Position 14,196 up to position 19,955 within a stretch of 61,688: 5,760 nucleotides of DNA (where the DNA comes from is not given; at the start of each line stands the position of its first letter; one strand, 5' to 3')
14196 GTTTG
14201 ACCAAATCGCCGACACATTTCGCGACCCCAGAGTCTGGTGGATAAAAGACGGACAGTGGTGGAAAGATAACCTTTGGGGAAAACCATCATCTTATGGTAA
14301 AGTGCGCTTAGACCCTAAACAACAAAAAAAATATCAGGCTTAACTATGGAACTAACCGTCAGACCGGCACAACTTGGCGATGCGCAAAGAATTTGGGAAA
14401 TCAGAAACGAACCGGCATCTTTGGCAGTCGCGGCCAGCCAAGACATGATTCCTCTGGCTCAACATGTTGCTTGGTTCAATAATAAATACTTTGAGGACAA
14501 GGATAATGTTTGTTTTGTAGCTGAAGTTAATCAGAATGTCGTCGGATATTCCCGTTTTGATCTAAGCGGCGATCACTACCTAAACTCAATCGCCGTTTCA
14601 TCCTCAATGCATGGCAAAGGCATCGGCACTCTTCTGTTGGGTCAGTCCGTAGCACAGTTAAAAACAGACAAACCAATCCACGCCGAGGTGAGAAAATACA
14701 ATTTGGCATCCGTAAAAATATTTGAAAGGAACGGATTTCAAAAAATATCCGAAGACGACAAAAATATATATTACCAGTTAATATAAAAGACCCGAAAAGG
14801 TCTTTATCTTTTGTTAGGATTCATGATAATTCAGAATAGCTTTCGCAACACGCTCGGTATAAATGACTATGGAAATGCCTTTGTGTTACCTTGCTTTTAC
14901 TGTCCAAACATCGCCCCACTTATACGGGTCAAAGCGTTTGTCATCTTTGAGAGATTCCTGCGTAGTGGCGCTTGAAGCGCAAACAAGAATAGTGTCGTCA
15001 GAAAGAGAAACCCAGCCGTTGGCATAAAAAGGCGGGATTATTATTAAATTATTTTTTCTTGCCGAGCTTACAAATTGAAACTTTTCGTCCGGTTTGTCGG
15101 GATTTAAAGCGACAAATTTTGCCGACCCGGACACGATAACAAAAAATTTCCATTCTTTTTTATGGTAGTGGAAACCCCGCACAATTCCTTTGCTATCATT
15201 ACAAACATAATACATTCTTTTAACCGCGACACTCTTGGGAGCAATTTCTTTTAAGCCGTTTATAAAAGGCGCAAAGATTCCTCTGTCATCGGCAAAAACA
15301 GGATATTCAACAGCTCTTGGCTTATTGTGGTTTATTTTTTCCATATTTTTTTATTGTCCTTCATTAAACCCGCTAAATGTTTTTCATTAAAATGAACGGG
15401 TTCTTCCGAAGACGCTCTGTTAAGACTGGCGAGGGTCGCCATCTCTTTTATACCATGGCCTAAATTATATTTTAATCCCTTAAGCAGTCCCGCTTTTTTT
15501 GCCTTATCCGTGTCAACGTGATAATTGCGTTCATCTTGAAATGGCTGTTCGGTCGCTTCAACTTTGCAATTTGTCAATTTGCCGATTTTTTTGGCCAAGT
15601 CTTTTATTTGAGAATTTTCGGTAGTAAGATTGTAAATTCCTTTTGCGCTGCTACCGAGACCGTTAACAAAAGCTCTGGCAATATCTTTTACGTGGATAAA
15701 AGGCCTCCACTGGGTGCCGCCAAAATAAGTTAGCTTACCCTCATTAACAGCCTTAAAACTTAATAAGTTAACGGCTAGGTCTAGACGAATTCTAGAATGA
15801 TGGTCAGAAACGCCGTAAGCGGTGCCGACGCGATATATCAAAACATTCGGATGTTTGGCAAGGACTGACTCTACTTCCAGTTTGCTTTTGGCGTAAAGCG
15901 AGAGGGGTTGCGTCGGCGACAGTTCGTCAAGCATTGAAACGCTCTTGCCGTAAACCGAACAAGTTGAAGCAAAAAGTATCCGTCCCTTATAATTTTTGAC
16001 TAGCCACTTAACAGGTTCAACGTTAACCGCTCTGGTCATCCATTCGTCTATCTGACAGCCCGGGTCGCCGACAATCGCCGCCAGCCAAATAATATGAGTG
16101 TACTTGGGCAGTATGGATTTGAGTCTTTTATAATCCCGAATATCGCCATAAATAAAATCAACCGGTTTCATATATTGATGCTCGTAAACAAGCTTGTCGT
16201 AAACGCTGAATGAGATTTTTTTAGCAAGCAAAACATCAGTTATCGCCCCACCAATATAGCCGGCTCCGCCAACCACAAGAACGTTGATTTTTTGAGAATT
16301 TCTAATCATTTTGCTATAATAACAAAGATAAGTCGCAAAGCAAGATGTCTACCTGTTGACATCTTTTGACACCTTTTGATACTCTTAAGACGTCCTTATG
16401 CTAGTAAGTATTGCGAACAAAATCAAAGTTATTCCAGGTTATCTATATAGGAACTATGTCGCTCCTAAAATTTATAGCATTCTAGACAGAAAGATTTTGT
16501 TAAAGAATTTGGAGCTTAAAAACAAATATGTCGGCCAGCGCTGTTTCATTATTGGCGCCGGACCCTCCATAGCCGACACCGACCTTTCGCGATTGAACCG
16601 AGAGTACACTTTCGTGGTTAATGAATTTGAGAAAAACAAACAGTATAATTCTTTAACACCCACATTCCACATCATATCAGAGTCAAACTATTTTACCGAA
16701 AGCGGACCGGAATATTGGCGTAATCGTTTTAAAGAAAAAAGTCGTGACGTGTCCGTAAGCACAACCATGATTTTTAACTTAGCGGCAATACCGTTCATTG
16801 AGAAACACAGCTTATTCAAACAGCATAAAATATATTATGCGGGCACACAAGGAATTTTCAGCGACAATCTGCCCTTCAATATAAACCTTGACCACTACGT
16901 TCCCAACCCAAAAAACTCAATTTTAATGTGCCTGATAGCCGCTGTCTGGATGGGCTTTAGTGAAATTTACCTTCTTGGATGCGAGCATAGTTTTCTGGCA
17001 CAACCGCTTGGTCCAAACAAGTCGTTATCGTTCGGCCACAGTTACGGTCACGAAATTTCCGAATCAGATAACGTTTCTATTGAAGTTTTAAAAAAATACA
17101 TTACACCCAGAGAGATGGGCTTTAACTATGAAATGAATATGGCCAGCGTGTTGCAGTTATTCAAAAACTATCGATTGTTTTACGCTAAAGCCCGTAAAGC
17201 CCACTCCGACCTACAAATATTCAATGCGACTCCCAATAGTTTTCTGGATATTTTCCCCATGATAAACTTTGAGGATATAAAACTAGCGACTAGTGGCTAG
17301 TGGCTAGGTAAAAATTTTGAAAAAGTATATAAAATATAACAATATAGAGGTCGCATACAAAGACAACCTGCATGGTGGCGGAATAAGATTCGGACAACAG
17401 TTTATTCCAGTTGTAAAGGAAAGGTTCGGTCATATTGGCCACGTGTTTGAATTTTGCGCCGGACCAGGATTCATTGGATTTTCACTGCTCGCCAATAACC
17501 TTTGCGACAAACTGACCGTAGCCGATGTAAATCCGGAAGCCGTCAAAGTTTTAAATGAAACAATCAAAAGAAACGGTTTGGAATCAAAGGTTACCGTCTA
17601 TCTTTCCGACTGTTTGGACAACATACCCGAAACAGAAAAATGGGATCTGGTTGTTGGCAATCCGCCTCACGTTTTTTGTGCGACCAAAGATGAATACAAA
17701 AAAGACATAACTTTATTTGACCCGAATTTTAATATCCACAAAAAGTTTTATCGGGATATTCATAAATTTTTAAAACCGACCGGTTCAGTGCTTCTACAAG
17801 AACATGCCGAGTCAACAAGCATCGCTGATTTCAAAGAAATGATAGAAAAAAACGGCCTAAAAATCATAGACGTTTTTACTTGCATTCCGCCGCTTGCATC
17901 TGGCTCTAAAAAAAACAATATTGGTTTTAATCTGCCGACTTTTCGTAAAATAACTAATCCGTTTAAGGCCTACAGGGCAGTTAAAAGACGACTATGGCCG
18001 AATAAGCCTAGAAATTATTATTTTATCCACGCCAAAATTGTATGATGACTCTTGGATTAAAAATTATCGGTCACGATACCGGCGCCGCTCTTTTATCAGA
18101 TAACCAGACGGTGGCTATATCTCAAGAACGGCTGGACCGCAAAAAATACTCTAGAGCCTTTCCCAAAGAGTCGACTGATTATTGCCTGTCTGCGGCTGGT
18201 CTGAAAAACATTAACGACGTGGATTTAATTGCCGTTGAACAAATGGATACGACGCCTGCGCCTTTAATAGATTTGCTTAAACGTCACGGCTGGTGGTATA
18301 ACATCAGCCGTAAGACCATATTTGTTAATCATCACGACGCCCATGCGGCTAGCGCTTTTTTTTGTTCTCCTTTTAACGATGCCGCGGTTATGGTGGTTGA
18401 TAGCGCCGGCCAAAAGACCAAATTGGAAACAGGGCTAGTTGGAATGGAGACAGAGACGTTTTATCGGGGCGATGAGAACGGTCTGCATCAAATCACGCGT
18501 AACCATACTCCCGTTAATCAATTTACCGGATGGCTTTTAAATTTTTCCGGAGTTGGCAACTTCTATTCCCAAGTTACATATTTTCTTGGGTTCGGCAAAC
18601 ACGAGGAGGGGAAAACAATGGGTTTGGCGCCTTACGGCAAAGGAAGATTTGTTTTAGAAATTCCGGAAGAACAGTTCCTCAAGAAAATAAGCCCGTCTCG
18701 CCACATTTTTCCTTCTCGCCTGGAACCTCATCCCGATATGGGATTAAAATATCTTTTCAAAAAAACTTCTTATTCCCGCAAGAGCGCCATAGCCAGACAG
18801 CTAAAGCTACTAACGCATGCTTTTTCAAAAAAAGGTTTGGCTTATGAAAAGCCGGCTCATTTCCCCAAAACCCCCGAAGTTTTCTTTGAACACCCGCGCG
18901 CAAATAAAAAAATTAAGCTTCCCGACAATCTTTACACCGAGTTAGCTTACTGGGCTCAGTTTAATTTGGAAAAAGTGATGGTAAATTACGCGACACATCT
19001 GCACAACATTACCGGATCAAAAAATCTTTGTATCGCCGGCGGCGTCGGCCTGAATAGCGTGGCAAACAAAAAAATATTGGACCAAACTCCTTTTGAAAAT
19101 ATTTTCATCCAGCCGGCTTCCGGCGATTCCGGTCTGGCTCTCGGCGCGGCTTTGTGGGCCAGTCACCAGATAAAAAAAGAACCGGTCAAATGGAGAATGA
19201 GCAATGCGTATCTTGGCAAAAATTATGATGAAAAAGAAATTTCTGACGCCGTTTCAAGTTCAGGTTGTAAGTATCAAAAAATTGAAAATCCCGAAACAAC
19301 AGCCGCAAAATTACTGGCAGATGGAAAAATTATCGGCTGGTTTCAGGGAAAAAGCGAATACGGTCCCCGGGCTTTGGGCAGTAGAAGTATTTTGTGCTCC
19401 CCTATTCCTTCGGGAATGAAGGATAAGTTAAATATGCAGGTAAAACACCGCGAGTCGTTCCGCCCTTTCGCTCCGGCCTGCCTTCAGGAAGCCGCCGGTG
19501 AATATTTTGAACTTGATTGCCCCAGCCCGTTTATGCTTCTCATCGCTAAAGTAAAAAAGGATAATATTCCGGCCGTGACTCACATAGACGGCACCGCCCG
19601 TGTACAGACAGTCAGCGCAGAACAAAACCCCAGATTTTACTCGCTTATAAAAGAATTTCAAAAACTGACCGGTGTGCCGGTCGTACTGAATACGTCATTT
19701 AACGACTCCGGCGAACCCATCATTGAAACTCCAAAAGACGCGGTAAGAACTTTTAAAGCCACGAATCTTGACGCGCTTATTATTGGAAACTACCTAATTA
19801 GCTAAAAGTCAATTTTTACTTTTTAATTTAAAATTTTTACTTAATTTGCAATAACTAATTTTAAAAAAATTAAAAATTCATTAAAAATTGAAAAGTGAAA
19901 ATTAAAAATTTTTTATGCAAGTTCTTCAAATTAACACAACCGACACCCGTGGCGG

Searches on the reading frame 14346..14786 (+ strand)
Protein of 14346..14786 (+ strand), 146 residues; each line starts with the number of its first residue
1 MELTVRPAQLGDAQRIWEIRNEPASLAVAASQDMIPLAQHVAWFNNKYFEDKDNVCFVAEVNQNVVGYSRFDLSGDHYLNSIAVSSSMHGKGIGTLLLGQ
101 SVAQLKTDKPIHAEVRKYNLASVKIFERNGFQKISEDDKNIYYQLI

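Call 13: search_protein_families(library=pfam, proteins=[window:14346-14786:+], max_evalue=0.0001)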
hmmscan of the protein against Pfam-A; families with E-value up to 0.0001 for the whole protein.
window:14346-14786:+ (146 aa): 4 families
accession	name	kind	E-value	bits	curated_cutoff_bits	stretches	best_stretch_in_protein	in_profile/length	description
PF00583.31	Acetyltransf_1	-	4.3e-14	53.2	20.7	1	44-131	23-116/116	Acetyltransferase (GNAT) family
PF13673.13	Acetyltransf_10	-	2.7e-11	44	23.6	1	47-137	24-113/128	Acetyltransferase (GNAT) domain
PF13508.13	Acetyltransf_7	-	4e-11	43.6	27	1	53-133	2-84/84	Acetyltransferase (GNAT) domain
PF13302.13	Acetyltransf_3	-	4e-09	37.7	25.4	1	3-132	2-138/138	Acetyltransferase (GNAT) domain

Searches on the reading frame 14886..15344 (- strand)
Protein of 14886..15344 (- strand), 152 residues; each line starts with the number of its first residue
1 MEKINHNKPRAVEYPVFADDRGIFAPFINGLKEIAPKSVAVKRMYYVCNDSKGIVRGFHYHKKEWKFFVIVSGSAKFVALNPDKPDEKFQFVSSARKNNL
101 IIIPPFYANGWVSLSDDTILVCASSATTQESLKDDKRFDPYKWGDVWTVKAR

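Call 13: search_protein_families(library=pfam, proteins=[window:14886-15344:-], max_evalue=0.0001)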
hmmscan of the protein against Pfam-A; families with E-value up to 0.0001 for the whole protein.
window:14886-15344:- (152 aa): 3 families
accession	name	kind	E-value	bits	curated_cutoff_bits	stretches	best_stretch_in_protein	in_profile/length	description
PF05523.17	FdtA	-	6.7e-10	39.3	23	1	13-138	7-126/131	WxcM-like, C-terminal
PF00908.23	dTDP_sugar_isom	-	5.5e-09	36.4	27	1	12-126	10-131/168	dTDP-4-dehydrorhamnose 3,5-epimerase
PF14667.12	Polysacc_synt_C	-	2.6e-08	34.4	28.7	1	47-122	22-96/111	Polysaccharide biosynthesis C-terminal domain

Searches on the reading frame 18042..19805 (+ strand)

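Call 13: search_protein_families(library=pfam, proteins=[window:18042-19805:+], max_evalue=0.0001)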
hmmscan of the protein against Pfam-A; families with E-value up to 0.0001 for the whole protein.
window:18042-19805:+ (587 aa): 2 families
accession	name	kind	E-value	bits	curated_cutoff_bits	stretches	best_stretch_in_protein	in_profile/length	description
PF16861.10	Carbam_trans_C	-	8.3e-71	237.4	27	1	422-586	1-168/170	Carbamoyltransferase C-terminus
PF02543.21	Carbam_trans_N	-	4.5e-43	148.5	24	2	92-371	127-346/346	Carbamoyltransferase N-terminus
